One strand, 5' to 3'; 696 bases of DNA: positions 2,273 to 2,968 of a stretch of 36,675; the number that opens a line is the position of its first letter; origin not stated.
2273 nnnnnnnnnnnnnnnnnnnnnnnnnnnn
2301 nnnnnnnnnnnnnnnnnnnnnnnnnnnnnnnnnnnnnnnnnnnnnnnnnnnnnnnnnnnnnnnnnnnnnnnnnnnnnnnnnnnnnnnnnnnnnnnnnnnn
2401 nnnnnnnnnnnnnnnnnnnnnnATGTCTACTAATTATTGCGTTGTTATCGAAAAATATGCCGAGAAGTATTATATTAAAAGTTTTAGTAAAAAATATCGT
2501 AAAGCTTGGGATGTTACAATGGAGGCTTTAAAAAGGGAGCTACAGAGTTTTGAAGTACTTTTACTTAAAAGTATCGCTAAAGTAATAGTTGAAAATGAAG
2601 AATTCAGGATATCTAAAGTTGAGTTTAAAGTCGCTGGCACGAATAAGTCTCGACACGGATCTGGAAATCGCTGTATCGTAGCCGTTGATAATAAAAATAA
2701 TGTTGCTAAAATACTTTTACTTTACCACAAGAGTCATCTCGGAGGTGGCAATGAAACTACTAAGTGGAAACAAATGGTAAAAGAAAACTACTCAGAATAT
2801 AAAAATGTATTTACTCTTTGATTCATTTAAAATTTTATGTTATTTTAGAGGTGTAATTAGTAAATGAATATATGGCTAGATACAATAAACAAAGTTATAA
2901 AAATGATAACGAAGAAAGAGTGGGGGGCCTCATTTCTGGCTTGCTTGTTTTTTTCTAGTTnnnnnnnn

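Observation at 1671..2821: Panacea (DUF4065)-type toxin-antitoxin pair: XRE-PanA antitoxin overlapping a RelE/HigB-like 132-aa partner, with its own operator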

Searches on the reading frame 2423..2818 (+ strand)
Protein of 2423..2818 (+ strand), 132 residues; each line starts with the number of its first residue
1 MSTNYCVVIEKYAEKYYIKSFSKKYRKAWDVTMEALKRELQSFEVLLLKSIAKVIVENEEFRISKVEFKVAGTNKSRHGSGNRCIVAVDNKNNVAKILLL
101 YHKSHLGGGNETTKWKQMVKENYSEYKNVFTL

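Call 3: search_protein_families(library=pfam, proteins=[window:2423-2818:+], max_evalue=1)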
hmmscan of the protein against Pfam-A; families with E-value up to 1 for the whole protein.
window:2423-2818:+ (132 aa): 0 families

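Call 4: search_protein_families(library=ncbifam, proteins=[window:2423-2818:+], max_evalue=1)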
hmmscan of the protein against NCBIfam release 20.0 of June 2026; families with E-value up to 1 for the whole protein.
window:2423-2818:+ (132 aa): 1 family
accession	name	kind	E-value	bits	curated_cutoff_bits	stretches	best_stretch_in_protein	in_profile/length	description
NF033574.1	VarG_fam_MBL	equivalog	0.027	13.6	750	1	83-129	119-162/374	VarG family subclass B1-like metallo-beta-lactamase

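Call 5: search_protein_families(library=padloc, proteins=[window:2423-2818:+], max_evalue=1)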
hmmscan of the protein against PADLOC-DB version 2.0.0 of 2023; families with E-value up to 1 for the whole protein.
window:2423-2818:+ (132 aa): 0 families

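Call 6: find_homologous_proteins(query=window:2423-2818:+, max_evalue=0.001)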
Query window:2423-2818:+ (132 aa): 315 proteins with E <= 0.001 among 337 candidates; the best 120 are listed.
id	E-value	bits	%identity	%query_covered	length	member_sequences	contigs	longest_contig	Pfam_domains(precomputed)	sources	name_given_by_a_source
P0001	1.4e-79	282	100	100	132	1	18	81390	-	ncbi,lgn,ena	-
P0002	1.6e-63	230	77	98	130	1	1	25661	-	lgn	-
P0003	3.4e-62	226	78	98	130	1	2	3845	-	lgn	-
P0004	8.7e-62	225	77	98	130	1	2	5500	-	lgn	-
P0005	1.8e-60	221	74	98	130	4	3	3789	-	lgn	-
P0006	1.2e-58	215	74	98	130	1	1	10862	-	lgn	-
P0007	5.3e-58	213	72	98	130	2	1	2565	-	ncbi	-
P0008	8.3e-58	212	73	98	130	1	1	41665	-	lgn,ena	-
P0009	5.3e-57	209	72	98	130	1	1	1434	-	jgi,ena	-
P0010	1.2e-56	208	72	98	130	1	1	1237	-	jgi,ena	jgi:hypothetical protein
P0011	2.0e-56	207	72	98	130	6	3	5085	-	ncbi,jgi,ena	ncbi:MAG: hypothetical protein WC280_03155 [Patescibacteria group bacterium]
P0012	1.2e-55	205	69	98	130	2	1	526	-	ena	-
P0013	1.2e-55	205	73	96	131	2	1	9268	-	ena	-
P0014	1.1e-54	202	71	95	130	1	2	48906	-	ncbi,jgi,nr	ncbi:MAG: hypothetical protein PF488_01380 [Patescibacteria group bacterium]|jgi:hypothetical protei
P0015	2.3e-54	201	71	95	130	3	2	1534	-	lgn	-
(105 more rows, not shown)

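Call 7: search_solved_structures(query=window:2423-2818:+, max_evalue=10, show_alignments=2)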
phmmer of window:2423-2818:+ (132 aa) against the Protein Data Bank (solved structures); distinct sequences matched with E-value up to 10: 0.

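Call 11: find_related_loci(query=A1, collection=genome_contigs, flank=4000)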
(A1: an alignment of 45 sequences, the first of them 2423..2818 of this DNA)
Query A1 (132 aa) in genome_contigs; peptide patterns used: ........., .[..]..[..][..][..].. (x = any residue, [..] = any of these).
196 stretches matched a pattern; 124 encode a relative of the query (tblastn E <= 1e-3); the best 80 are kept; 80 distinct loci.
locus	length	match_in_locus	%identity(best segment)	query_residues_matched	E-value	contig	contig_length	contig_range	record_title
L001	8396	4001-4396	73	1-132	4e-65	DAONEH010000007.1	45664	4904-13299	MAG TPA_asm: bacterium isolate AMR_MDS_3874 NODE_724_length_45664_cov_7.993751, whole genome shotgun sequence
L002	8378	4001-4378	71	1-126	1e-59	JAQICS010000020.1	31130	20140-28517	MAG: Patescibacteria group bacterium isolate GH54 k119_38863, whole genome shotgun sequence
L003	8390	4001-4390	64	1-130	2e-56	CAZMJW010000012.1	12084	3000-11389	MAG TPA_asm: uncultured Gammaproteobacteria bacterium isolate binchicken_co39_573 genome assembly, contig: NODE_12580_le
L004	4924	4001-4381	61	1-127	6e-54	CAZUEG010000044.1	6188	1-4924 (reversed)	MAG TPA_asm: uncultured Candidatus Saccharibacteria bacterium isolate binchicken_co387_178 genome assembly, contig: NODE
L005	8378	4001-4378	63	1-126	4e-52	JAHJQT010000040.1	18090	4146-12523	MAG: Patescibacteria group bacterium isolate OS_PC_MetaG.mb.118 OS_PC_MetaG.mb.118_k141_428362, whole genome shotgun seq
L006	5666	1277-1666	58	1-130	2e-50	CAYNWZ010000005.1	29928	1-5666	MAG TPA_asm: uncultured Gammaproteobacteria bacterium isolate binchicken_co20_421 genome assembly, contig: NODE_3297_len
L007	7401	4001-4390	58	1-130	2e-50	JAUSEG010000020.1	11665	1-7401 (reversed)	MAG: bacterium isolate E14_maxbin.173 E14_k141_530174, whole genome shotgun sequence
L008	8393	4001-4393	58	1-130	8e-50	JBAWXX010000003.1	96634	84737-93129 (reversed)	MAG: Verrucomicrobiota bacterium isolate ELA074 MAG074_3, whole genome shotgun sequence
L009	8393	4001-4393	57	1-130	4e-48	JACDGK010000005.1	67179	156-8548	MAG: Patescibacteria group bacterium isolate MGR_bin410 SD2908_NODE_124_length_67179_cov_3.566262, whole genome shotgun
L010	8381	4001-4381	57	1-127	3e-48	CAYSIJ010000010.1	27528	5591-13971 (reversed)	MAG TPA_asm: uncultured Gammaproteobacteria bacterium isolate binchicken_co113_247 genome assembly, contig: NODE_1889_le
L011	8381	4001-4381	54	1-127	4e-48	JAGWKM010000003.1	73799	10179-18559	MAG: Patescibacteria group bacterium isolate REEB161 contig-150_272, whole genome shotgun sequence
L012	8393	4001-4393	56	1-130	4e-48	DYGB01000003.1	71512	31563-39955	MAG TPA_asm: Candidatus Paceibacter sp. isolate BE2012_2_38_13 Afr_mines_BE2012_214_length_71512_cov_5_849952, whole gen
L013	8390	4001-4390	58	1-130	9e-48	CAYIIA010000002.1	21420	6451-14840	MAG TPA_asm: uncultured Gammaproteobacteria bacterium isolate ERP119705_co20_556 genome assembly, contig: NODE_2377_leng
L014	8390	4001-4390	57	1-129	2e-47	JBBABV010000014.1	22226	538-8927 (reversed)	MAG: Candidatus Paceibacterota bacterium isolate SO_2017_LW1_31 NODE_1751_length_22226_cov_4.187158_LW64-88_2017, whole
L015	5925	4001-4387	53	2-130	3e-47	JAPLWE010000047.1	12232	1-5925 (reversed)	MAG: Candidatus Gribaldobacteria bacterium isolate LacPavin_0419_WC90_MAG_39_10 LacPavin_0419_WC90_scaffold_257652, whol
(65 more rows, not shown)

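Call 14: predict_structure(alignment_id=A1)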
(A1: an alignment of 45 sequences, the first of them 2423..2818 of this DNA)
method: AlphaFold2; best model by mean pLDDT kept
length: 132 residues; sequences in the alignment: 45
mean_pLDDT: 91.9   pTM: 0.87
mean pLDDT of the five models: 91.9, 90.8, 90.1, 89.4, 83.0
residues with pLDDT >= 90: 104; 70-90: 24; 50-70: 3; < 50: 1
segments of 3 or more residues with pLDDT < 50: none
pLDDT, mean of each block of 10 residues (from residue 1): 88 89 93 97 94 93 96 90 95 96 88 93 89 59
secondary structure, 60 per line:
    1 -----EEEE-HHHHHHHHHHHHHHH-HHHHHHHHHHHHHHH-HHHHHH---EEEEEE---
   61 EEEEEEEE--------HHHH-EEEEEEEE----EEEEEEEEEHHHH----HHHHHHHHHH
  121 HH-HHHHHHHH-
elements in order: E6-9 H11-25 H27-41 H43-48 E52-57 E61-68 H77-80 E82-89 E94-102 H103-106 H111-122 H124-131

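Call 16: fold_search(model_id=the predicted structure, library=pdb)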
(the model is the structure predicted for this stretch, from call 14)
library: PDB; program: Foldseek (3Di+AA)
matches with E <= 10: 848; with E <= 0.001: 1
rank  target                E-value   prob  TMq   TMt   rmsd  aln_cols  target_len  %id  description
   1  1wmi_A                2.1e-04  1.00  0.51  0.72   3.2       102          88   19  Crystal structure of archaeal RelE-RelB complex from Pyrococcus horikoshii OT3 (released 2005-03-15)
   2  8a0x_D                1.4e-03  1.00  0.48  0.55   5.6       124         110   17  Crystal structure of the HigB2-HigA2 tetramer in complex with operator DNA (released 2023-05-03)
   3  5ja8_E                6.9e-03  0.99  0.45  0.53   5.9       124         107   18  Crystal structure of the HigB2 toxin in complex with Nb2 (released 2017-04-05)
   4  2khe_MODEL_1_A        1.1e-02  0.99  0.46  0.63   4.9       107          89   13  Solution Structure of the Bacterial Toxin Rele from Thermus Thermophilus HB8 (released 2010-03-31)
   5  5ja8_C                1.1e-02  0.97  0.41  0.48   6.6       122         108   17  Crystal structure of the HigB2 toxin in complex with Nb2 (released 2017-04-05)
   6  5mje_A                1.3e-02  0.99  0.50  0.57   5.5       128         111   14  Crystal structure of the HigB2 toxin in complex with Nb8 (released 2017-04-05)
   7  9g12_B                1.6e-02  0.99  0.41  0.60   4.8       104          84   17  Mycobacterium tuberculosis RelBE1 toxin-antitoxin system; rv1247c (relB1 antitoxin), rv1246c (relE1 toxin) (released 2025-12-17)
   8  4fxh_B                1.6e-02  0.94  0.40  0.52   6.9       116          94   17  Crystal structure of the isolated E. coli RelE toxin, P212121 form (released 2012-08-29)
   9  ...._D                1.7e-02  0.93  0.42  0.51   6.0       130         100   16  Crystal structure of the HigB2 toxin in complex with Nb6 (released 2017-04-05)
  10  8a0x_C                1.7e-02  0.89  0.42  0.48   6.2       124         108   19  Crystal structure of the HigB2-HigA2 tetramer in complex with operator DNA (released 2023-05-03)
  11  5ja8_A                2.8e-02  0.96  0.45  0.53   5.7       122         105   18  Crystal structure of the HigB2 toxin in complex with Nb2 (released 2017-04-05)
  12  2kc8_MODEL_1_A        3.1e-02  0.91  0.41  0.53   6.0       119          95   16  Structure of E. coli toxin RelE (R81A/R83A) mutant in complex with antitoxin RelBc (K47-L79) peptide (released 2009-03-17)
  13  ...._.                3.6e-02  0.91  0.43  0.53   5.9       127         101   18  Crystal structure of the HigB2 toxin in complex with Nb6 (released 2017-04-05)
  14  2otr_MODEL_1_A        3.8e-02  0.94  0.43  0.58   4.3       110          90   11  Solution Structure of Conserved Hypothetical Protein HP0892 from Helicobacter pylori (released 2007-12-18)
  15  7v6w_F                4.0e-02  0.98  0.45  0.64   4.2       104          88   17  Crystal structure of heterohexameric Sa2YoeB-Sa2YefM complex bound to 26bp-DNA (released 2021-12-15)
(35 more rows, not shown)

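Call 20: search_protein_representatives(alignment_id=A1)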
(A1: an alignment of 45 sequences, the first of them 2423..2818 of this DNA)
Query: 45 sequences, 130 profile positions. Proteins with E-value up to 0.001 (for the whole library): 218; up to 1e-10: 155; up to 1e-30: 28. The best 150 are listed.
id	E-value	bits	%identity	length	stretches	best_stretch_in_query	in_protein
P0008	1.9e-62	225.1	-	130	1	1-130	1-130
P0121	1.3e-56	206.4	-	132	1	3-130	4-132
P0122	3.8e-51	188.6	-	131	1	1-130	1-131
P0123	9.9e-47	174.3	-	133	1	1-130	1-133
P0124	1.1e-44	167.8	-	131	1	4-129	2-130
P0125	3.0e-44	166.3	-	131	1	1-129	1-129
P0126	2.9e-43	163.1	-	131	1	2-128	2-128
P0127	2.2e-40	153.9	-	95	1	36-130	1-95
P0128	4.6e-39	149.6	-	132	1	1-130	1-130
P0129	9.3e-39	148.6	-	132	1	1-130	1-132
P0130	1.8e-36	141.1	-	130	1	1-130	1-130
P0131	1.1e-35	138.6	-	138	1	3-126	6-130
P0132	2.1e-34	134.5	-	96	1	37-130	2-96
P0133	2.6e-34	134.2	-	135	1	1-129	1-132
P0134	2.8e-34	134.1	-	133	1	2-130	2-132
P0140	1.8e-32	128.2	-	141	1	4-125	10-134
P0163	4.0e-28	114.2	-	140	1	5-126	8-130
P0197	2.9e-23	98.4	-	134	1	6-126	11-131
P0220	8.3e-20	87.3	-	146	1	5-127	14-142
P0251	2.6e-15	72.7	-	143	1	4-127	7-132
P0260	5.2e-13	65.3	-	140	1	1-127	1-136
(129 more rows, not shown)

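Call 22: search_protein_families(library=pfam, alignment_id=A2, max_evalue=0.1)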
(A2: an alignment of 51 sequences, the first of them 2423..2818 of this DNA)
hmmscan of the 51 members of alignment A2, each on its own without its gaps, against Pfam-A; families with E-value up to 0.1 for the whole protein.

A. member 1, window:2423-2818:+ (132 aa): 0 families

B. families by the number of members that match (of 51 scanned): 29 families (the first 25 are shown)
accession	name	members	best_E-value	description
PF14040.12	DNase_NucA_NucB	1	0.0015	Deoxyribonuclease NucA/NucB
PF18151.6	DUF5601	1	0.0054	Domain of unknown function (DUF5601)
PF13425.11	O-antigen_lig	1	0.007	O-antigen ligase like membrane protein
PF17116.11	T9SS_plug_1st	1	0.0075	Type 9 secretion system plug protein 1st domain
PF17679.6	Dip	1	0.012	gp37/Dip protein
PF11919.13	PSME4_C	1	0.013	Proteasome activator complex subunit 4-like, C-terminal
PF09509.15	Hypoth_Ymh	1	0.014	Protein of unknown function (Hypoth_ymh)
PF06296.18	RelE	1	0.014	RelE toxin of RelE / RelB toxin-antitoxin system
PF01934.22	HepT-like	1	0.02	Ribonuclease HepT-like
PF15862.10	Coilin_N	1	0.026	Coilin N-terminus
PF10545.15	MADF_DNA_bdg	1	0.028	Alcohol dehydrogenase transcription factor Myb/SANT-like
PF03744.18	BioW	1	0.032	6-carboxyhexanoate--CoA ligase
PF07942.18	CARME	1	0.034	Carnosine N-methyltransferase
PF13474.12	SnoaL_3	1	0.036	SnoaL-like domain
PF01282.25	Ribosomal_S24e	1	0.038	Ribosomal protein S24e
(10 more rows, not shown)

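Call 23: search_solved_structures(query=A2, max_evalue=10, show_alignments=3)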
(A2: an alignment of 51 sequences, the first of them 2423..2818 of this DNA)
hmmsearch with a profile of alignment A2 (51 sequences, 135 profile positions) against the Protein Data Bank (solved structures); distinct sequences matched with E-value up to 10: 7.
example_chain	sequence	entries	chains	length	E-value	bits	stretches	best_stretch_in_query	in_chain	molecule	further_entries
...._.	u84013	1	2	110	0.0083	19.2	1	76-111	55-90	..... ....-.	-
5ja8_A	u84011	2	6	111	0.0084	19.2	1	76-111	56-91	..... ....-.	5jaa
8a0x_C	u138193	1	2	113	0.0087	19.2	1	76-111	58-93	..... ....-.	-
9tv9_C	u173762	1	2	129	0.011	18.8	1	76-111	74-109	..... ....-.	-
5mje_A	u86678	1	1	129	0.011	18.8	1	76-111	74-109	Cytotoxic translational repressor of toxin-antitoxin stability system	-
7ung_l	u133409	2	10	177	0.84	12.7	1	12-37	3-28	Protein Flattop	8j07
3ty3_A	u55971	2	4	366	1.5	11.9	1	50-85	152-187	Probable homoisocitrate dehydrogenase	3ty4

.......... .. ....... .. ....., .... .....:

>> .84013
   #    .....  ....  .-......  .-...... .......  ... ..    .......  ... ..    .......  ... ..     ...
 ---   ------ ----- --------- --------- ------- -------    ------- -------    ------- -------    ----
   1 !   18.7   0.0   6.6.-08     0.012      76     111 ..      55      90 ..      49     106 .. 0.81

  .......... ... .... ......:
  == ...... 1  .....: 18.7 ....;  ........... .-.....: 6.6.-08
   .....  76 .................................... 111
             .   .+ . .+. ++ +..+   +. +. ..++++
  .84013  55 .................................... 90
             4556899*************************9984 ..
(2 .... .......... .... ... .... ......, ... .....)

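Call 32: list_cluster_members(proteins=[P0001, P0121, P0125, P0128, P0140, P0163, P0197, P0220, P0251, P0260])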
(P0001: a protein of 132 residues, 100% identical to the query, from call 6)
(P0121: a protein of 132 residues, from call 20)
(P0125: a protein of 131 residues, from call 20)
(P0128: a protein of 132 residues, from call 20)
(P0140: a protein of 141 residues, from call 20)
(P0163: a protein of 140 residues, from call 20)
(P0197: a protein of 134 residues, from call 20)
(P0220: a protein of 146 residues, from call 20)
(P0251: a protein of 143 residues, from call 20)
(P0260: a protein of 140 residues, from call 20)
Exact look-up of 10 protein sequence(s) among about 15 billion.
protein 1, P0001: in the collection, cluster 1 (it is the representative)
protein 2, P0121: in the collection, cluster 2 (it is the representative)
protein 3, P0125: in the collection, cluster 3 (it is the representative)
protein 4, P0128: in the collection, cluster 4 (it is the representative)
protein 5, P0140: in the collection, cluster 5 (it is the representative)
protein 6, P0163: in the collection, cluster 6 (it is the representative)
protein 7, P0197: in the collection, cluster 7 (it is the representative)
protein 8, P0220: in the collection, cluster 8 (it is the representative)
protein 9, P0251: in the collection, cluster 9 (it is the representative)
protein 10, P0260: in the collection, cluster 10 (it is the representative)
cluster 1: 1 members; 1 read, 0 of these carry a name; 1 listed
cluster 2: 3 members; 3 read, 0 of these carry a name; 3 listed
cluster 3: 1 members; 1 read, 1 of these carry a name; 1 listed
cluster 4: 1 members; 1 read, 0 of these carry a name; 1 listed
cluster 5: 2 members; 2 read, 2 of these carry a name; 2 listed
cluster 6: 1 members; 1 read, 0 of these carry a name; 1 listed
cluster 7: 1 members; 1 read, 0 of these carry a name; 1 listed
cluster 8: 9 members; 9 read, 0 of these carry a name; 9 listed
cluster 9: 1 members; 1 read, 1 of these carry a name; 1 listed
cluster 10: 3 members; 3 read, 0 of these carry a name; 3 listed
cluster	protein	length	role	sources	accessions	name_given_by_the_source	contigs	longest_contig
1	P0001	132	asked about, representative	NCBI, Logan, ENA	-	-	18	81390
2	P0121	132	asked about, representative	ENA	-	-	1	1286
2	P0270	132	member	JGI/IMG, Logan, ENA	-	-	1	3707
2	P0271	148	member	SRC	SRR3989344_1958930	-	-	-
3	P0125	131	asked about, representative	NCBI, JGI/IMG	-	hypothetical protein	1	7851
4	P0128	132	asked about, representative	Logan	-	-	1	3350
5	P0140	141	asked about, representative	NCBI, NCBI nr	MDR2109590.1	MAG: hypothetical protein LBP28_09080 [Coriobacteriales bacterium] | hypothetical protein [Coriobacteriales bacterium]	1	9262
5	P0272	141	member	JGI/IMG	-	hypothetical protein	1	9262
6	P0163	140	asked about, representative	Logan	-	-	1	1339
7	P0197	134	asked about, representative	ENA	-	-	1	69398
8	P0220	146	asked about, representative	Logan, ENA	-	-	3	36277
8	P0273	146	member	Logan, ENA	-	-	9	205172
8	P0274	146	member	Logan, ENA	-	-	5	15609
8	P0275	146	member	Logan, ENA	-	-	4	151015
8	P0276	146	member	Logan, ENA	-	-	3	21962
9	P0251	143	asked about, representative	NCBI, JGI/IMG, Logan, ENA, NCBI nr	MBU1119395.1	hypothetical protein KKH43_05940 [Patescibacteria group bacterium] | hypothetical protein [Patescibacteria group bacterium]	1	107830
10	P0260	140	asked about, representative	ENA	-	-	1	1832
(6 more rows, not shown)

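Call 33: find_encoding_contigs(protein=P0001, flank=3000, max_places=6)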
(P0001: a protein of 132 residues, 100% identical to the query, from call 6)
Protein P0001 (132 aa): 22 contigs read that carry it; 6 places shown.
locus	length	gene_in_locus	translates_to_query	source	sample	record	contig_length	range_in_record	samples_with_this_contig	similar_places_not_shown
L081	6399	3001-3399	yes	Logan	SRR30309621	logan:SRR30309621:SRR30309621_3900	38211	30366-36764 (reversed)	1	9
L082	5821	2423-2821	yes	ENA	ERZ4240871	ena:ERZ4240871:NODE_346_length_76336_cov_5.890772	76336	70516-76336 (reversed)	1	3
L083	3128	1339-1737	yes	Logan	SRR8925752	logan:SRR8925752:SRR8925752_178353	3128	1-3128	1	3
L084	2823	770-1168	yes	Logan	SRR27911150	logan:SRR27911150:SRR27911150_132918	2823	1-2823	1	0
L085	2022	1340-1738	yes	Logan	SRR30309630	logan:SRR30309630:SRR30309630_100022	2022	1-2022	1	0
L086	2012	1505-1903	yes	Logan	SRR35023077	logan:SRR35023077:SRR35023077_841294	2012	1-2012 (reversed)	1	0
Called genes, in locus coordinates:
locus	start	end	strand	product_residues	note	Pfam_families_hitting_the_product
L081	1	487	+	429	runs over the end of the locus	-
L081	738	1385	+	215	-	PF02627:CMD (weak)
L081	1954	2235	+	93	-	-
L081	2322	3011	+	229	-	PF12844:HTH_19, PF01381:HTH_3, PF13274:SocA_Panacea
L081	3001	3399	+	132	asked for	-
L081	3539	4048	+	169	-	-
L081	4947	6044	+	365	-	-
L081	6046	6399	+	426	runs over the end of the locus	PF07995:GSDH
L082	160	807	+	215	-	PF02627:CMD (weak)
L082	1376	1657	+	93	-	-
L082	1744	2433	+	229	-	PF12844:HTH_19, PF01381:HTH_3, PF13274:SocA_Panacea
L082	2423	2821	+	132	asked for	-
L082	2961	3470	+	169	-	-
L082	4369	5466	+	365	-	-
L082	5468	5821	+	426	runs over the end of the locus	PF07995:GSDH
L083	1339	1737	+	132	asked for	-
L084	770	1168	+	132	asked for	-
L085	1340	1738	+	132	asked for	-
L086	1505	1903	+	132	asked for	-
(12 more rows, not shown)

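Call 34: find_encoding_contigs(protein=P0140, flank=2500, max_places=2)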
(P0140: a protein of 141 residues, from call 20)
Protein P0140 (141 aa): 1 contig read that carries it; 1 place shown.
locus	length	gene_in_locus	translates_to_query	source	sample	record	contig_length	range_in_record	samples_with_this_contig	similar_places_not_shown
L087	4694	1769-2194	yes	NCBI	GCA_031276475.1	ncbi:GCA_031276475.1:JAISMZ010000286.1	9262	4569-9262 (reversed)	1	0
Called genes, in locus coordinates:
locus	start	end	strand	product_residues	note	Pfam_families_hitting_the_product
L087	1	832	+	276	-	?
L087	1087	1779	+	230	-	PF01381:HTH_3, PF12844:HTH_19, PF13413:HTH_25 (faint), PF13443:HTH_26, PF13560:HTH_31, PF13274:SocA_Panacea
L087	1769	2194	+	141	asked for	-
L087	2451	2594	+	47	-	-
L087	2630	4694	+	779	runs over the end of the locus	PF04879:Molybdop_Fe4S4, PF00384:Molybdopterin, PF01568:Molydop_binding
